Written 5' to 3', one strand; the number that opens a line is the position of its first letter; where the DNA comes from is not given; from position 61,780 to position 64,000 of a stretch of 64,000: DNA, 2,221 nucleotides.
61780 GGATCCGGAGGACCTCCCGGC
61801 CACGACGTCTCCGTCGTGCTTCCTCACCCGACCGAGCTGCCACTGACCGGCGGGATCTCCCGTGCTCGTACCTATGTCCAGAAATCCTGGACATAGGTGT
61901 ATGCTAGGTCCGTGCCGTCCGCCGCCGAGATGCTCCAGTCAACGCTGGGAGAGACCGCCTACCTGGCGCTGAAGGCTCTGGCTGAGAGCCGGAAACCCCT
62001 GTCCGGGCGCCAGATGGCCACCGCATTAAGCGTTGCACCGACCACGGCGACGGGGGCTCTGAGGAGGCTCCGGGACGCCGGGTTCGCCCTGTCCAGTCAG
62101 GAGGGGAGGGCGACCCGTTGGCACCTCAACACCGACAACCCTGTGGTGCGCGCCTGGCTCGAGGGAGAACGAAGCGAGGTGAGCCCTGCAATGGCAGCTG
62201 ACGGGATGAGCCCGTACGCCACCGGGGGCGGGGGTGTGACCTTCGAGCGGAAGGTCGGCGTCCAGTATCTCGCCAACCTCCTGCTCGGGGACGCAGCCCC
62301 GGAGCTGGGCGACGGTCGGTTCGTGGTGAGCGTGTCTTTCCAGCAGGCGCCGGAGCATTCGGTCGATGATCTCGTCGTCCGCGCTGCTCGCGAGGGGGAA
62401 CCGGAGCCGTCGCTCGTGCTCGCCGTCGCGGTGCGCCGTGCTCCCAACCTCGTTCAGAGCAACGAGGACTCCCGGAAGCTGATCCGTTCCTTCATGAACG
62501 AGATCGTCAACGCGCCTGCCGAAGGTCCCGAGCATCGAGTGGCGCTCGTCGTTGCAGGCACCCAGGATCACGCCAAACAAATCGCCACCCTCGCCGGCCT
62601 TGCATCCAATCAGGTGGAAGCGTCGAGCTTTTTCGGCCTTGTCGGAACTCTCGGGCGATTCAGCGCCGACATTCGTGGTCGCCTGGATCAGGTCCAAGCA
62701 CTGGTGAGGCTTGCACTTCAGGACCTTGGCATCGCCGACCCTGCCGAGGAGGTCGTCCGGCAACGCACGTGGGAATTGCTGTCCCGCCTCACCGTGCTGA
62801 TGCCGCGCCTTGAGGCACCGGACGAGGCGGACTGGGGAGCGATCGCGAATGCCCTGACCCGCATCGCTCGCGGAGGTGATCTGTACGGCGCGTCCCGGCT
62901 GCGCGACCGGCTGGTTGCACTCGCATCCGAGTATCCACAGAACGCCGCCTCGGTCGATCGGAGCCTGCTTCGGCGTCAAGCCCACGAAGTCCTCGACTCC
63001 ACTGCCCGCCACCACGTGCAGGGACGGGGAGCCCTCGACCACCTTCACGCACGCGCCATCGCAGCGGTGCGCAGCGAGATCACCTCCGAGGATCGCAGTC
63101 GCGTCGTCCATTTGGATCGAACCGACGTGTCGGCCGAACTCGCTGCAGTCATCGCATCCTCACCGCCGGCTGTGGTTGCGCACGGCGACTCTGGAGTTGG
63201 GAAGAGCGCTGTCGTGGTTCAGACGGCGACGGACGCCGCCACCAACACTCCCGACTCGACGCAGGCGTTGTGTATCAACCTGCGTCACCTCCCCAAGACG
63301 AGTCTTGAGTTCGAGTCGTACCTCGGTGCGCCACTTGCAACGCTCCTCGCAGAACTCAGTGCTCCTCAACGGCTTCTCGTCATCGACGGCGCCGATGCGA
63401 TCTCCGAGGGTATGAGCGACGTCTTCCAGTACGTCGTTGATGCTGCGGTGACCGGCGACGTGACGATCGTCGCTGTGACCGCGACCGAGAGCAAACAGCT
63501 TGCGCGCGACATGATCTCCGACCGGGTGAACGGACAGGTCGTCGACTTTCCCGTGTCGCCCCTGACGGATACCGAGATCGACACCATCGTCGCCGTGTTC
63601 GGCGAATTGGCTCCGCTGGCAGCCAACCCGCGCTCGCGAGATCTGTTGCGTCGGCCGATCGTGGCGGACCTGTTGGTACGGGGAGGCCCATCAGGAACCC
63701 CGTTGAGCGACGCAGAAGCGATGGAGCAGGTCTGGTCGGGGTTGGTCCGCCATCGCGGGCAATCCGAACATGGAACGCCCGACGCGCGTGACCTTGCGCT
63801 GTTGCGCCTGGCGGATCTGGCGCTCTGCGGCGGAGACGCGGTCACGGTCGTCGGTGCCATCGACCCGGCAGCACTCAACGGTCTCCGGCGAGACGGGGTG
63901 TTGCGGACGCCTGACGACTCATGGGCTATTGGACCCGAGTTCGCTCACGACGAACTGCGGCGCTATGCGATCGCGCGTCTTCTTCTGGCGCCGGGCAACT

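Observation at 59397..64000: Divergent HEPN-like / wHTH-P-loop NTPase gene pair on an integrase island: candidate undescribed defence-type module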

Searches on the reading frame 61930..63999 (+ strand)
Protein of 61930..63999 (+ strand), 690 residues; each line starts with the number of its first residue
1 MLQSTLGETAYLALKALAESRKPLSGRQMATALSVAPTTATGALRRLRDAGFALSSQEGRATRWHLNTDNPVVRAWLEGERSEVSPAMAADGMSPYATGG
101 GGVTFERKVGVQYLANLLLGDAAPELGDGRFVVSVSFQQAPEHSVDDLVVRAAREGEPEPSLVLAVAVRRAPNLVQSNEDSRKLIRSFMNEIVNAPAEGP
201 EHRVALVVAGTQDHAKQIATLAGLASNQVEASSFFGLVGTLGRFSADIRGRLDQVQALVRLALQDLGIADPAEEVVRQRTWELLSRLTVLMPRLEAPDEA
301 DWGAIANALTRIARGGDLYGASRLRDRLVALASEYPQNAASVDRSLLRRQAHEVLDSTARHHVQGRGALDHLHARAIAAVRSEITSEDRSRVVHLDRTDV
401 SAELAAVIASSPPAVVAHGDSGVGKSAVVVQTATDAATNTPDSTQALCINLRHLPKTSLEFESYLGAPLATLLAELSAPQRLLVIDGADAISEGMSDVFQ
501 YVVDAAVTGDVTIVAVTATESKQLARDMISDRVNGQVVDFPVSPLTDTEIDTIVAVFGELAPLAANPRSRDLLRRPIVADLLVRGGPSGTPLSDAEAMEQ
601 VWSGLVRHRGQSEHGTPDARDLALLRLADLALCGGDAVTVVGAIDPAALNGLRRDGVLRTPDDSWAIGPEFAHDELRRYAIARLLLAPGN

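Call 6: search_protein_families(library=pfam, proteins=[window:61930-63999:+], max_evalue=1)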
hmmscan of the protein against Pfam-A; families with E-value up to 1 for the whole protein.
window:61930-63999:+ (690 aa): 10 families
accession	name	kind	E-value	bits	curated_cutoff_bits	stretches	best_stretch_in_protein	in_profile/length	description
PF05729.18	NACHT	-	0.0005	20.4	26.7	1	415-497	3-99/167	NACHT domain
PF25199.1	nSTAND_NTPase5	-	0.00051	20.3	34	1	409-513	38-128/145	Novel STAND NTPase 5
PF13191.12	AAA_16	-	0.0012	19.8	32.6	1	402-475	14-81/167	AAA ATPase domain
PF08279.18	HTH_11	-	0.002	18.4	25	1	14-60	6-52/55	HTH domain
PF13401.12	AAA_22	-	0.0086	16.8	27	1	414-513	7-118/130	AAA domain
PF00270.35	DEAD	-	0.0093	16.2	26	0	413-449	15-51/167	DEAD/DEAH box helicase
PF01325.25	Fe_dep_repress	-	0.012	16.3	26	1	17-52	16-51/60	Iron dependent repressor, N-terminal DNA binding domain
PF01047.28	MarR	-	0.016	15.5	24.6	1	11-52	6-46/59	MarR family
PF13545.12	HTH_Crp_2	-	0.07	13.5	27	1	22-52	21-51/70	Crp-like helix-turn-helix domain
PF09339.16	HTH_IclR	-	0.14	12.4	22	1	14-52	9-47/52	IclR helix-turn-helix domain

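Call 7: search_protein_families(library=padloc, proteins=[window:61930-63999:+], max_evalue=1)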
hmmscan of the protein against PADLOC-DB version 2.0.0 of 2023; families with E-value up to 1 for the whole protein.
window:61930-63999:+ (690 aa): 3 families
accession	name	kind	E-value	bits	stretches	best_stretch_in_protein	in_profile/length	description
PDLC01720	Csa3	-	0.0012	17.3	1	9-67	26-89/118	Csa3_1_CAS-I-II-III-IV-V-VI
PDLC01865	CARF3--CARF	-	0.0086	13.7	1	26-75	164-212/215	-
PDLC00914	TRIP13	-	0.019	12.5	1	402-492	61-156/302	TRIP13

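Call 8: search_protein_families(library=ncbifam, proteins=[window:61930-63999:+], max_evalue=1)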
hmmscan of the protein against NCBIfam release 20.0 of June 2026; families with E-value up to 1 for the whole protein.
window:61930-63999:+ (690 aa): 5 families
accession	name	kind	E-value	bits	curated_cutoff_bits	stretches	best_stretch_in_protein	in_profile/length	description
NF041815.1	Avs4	equivalog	0.00017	18.9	1500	1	377-660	173-452/1579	AVAST type 4 anti-phage nuclease Avs4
NF033788.1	HTH_metalloreg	subfamily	0.00031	20.5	55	1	14-69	17-71/77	metalloregulator ArsR/SmtB family transcription factor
NF041413.1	ArsR_Rv2640c_fam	equivalog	0.061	13.7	155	1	19-64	54-99/118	Rv2640c family ArsR-like transcriptional regulator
NF040939.2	trans_reg_lrs14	equivalog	0.15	12.1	90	1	6-54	19-67/103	Lrs14 family HTH-type transcriptional regulator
TIGR02928.1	TIGR02928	subfamily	0.16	10.8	181.3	1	407-443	35-71/366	orc1/cdc6 family replication initiation protein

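Call 12: search_solved_structures(query=window:61930-63999:+, max_evalue=10)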
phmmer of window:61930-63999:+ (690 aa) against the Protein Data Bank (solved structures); distinct sequences matched with E-value up to 10: 0.

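Call 14: find_homologous_proteins(query=window:61930-63999:+)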
Query window:61930-63999:+ (690 aa): 225 proteins with E <= 0.001 among 8000 candidates; the best 120 are listed.
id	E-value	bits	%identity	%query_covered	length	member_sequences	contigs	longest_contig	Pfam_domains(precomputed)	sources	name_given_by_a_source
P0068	0.0e+0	1040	70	100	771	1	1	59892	-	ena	-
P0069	0.0e+0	1023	70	100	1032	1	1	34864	-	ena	-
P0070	1.2e-267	908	66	96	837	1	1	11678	-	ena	-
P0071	2.2e-258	877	66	91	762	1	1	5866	-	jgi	jgi:hypothetical protein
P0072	4.8e-258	876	62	99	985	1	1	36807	-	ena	-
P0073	4.9e-258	876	62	100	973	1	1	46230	-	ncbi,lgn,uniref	ncbi:hypothetical protein KNE206_71060 [Kitasatospora sp. NE20-6]|uniref:hypothetical protein n=1 Ta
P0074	6.6e-257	872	70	87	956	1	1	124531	PF13401.13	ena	-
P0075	3.0e-251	854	64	92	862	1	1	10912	PF05729.19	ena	-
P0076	1.3e-248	845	61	100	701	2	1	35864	PF12802.14,PF13401.13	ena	-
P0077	5.9e-246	836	65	87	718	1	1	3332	PF05729.19,PF13401.13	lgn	-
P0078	1.6e-238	812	64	90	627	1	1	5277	-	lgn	-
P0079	6.0e-232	790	64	87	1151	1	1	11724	-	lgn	-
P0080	5.3e-225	767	61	88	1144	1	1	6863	-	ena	-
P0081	2.0e-224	765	65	82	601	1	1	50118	-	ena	-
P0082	2.3e-221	755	60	87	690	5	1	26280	-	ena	-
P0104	7.2e-207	707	56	88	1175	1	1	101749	PF13401.13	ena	-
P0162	1.4e-187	643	53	87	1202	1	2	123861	PF13401.13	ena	-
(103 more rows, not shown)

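Call 44: search_solved_structures(query=A3, max_evalue=10, show_alignments=2)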
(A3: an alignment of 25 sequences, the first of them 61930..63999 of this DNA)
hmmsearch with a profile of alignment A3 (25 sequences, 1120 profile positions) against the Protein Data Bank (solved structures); distinct sequences matched with E-value up to 10: 38.
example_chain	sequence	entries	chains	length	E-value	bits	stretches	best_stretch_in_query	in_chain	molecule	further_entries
8dgf_A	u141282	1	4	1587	6.6e-07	30.6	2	314-364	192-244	ATP-binding protein Avs4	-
6mqt_A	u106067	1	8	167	0.18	12.6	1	348-369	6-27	GTPase HRas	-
8tbn_A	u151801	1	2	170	0.2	12.5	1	349-369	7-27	GTPase KRas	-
1x3s_A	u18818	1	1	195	0.21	12.4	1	342-386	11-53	Ras-related protein Rab-18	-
7tlg_A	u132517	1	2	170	0.21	12.4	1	349-369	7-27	GTPase KRas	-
9bho_A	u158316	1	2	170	0.21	12.4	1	349-369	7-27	Isoform 2B of GTPase KRas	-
6c2u_A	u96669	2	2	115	0.22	12.3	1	300-373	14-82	phosphate-loop protein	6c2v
7tle_A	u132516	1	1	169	0.22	12.3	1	349-369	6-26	GTPase KRas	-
7tlk_A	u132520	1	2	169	0.22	12.3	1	349-369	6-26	GTPase KRas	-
1kao_A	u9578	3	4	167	0.47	11.2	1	348-371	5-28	RAP2A | PROTEIN (G protein RAP2A)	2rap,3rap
7ufi_1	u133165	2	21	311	0.6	10.9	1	335-388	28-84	VchTnsC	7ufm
3kkp_A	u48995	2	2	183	0.61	10.9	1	346-369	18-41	Ras-related protein M-Ras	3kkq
7tvf_E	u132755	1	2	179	0.72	10.6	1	348-368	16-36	Ras-related protein M-Ras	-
9b4t_B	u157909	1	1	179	0.73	10.6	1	348-369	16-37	Ras-related protein M-Ras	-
3kko_A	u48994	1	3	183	0.74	10.6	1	346-368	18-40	Ras-related protein M-Ras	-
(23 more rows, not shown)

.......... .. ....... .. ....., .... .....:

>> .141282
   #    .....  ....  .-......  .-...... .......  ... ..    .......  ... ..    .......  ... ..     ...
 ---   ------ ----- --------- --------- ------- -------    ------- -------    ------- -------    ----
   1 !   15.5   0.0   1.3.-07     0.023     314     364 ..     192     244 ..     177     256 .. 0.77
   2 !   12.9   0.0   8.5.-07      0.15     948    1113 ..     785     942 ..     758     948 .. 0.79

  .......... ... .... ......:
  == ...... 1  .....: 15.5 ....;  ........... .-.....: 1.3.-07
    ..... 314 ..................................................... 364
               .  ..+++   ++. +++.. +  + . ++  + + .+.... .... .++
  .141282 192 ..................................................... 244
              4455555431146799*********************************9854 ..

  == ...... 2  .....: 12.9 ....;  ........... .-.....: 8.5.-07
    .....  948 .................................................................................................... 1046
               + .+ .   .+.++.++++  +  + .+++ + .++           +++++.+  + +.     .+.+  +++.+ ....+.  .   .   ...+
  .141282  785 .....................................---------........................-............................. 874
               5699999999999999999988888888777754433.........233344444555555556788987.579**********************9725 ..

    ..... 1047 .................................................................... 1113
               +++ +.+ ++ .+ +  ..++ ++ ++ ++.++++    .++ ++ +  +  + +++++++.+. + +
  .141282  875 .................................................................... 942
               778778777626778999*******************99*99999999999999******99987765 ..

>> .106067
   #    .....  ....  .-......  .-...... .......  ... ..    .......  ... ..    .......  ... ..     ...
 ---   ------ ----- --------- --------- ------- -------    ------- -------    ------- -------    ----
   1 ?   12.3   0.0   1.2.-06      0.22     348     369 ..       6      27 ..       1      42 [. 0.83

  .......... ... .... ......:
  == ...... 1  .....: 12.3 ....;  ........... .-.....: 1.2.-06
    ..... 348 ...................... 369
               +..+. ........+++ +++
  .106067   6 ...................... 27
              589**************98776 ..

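Call 62: find_encoding_contigs(protein=P0073, flank=9000, max_places=2)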
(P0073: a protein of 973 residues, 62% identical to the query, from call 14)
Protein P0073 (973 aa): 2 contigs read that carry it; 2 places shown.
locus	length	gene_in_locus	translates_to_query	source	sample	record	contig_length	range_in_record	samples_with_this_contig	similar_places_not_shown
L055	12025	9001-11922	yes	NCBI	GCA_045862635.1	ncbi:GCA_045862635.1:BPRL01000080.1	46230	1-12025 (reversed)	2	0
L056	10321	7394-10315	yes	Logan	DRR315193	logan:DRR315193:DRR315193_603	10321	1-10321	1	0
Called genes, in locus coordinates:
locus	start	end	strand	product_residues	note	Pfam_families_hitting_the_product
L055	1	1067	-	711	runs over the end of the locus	PF03176:MMPL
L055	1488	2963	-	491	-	PF00128:Alpha-amylase, PF02806:Alpha-amylase_C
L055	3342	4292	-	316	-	PF08240:ADH_N, PF00107:ADH_zinc_N, PF13602:ADH_zinc_N_2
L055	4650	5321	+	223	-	PF00378:ECH_1, PF16113:ECH_2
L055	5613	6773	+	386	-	PF00480:ROK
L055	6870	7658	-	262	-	PF00392:GntR, PF07702:UTRA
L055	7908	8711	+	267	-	PF03372:Exo_endo_phos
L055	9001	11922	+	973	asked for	-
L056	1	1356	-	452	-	?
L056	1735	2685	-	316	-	PF08240:ADH_N, PF00107:ADH_zinc_N, PF13602:ADH_zinc_N_2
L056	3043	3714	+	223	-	PF00378:ECH_1, PF16113:ECH_2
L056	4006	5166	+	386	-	PF00480:ROK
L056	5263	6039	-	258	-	PF00392:GntR, PF07702:UTRA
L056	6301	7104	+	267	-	PF03372:Exo_endo_phos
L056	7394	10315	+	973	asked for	-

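Call 63: find_encoding_contigs(protein=P0104, flank=9000, max_places=2)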
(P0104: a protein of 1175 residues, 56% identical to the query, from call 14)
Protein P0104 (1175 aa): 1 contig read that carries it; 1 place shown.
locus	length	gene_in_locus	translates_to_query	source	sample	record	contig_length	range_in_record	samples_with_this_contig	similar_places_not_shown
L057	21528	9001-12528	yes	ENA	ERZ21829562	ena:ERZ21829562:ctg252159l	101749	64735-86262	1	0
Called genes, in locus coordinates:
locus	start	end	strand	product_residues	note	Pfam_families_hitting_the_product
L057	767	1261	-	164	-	-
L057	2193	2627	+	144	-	-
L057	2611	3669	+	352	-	PF01609:DDE_Tnp_1, PF13701:DDE_Tnp_1_4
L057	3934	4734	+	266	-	PF07505:DUF5131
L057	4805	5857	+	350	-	-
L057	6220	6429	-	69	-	-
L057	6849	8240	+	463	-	PF05598:DUF772, PF01609:DDE_Tnp_1, PF13751:DDE_Tnp_1_6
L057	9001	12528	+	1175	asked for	PF13401:AAA_22 (faint)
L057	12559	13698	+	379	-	-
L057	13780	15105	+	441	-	PF13701:DDE_Tnp_1_4, PF01609:DDE_Tnp_1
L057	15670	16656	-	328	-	PF13384:HTH_23 (weak), PF13565:HTH_32, PF01498:HTH_Tnp_Tc3_2 (weak), PF00665:rve, PF13683:rve_3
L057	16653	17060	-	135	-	PF01527:HTH_Tnp_1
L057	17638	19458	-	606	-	PF03235:GmrSD_N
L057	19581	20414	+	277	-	PF13338:AbiEi_4 (weak)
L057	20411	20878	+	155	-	-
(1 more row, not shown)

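Call 64: find_encoding_contigs(protein=P0162, flank=9000, max_places=2)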
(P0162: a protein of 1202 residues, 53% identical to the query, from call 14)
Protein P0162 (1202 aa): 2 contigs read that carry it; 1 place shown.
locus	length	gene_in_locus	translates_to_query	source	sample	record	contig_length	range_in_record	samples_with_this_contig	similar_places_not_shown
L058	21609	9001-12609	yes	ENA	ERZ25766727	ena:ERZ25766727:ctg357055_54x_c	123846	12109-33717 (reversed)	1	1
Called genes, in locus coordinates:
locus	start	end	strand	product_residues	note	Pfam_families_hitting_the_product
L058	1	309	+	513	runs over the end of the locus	PF00665:rve, PF27155:Y4rL_C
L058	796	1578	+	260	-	PF01048:PNP_UDP_1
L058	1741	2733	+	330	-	PF00106:adh_short, PF01073:3Beta_HSD, PF01370:Epimerase, PF02719:Polysacc_synt_2, PF04321:RmlD_sub_bind, PF07993:NAD_binding_4, PF08659:KR, PF13460:NAD_binding_10, +1 more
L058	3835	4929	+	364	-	-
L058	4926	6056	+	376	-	-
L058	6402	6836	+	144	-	PF13358:DDE_3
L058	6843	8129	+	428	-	PF07690:MFS_1, PF12832:MFS_1_like, PF06779:MFS_4 (weak)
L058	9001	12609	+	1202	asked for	PF13401:AAA_22 (faint)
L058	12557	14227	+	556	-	-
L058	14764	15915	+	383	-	-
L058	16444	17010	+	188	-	-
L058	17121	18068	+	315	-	PF05685:Uma2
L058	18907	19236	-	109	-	-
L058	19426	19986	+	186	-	PF00239:Resolvase, PF13936:HTH_38 (faint)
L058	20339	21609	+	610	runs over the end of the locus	PF13424:TPR_12 (faint), PF13428:TPR_14 (faint), PF13432:TPR_16 (faint), PF07719:TPR_2 (faint), PF13181:TPR_8 (faint), PF13414:TPR_11 (faint), PF00515:TPR_1 (faint), PF13371:TPR_9 (faint), +1 more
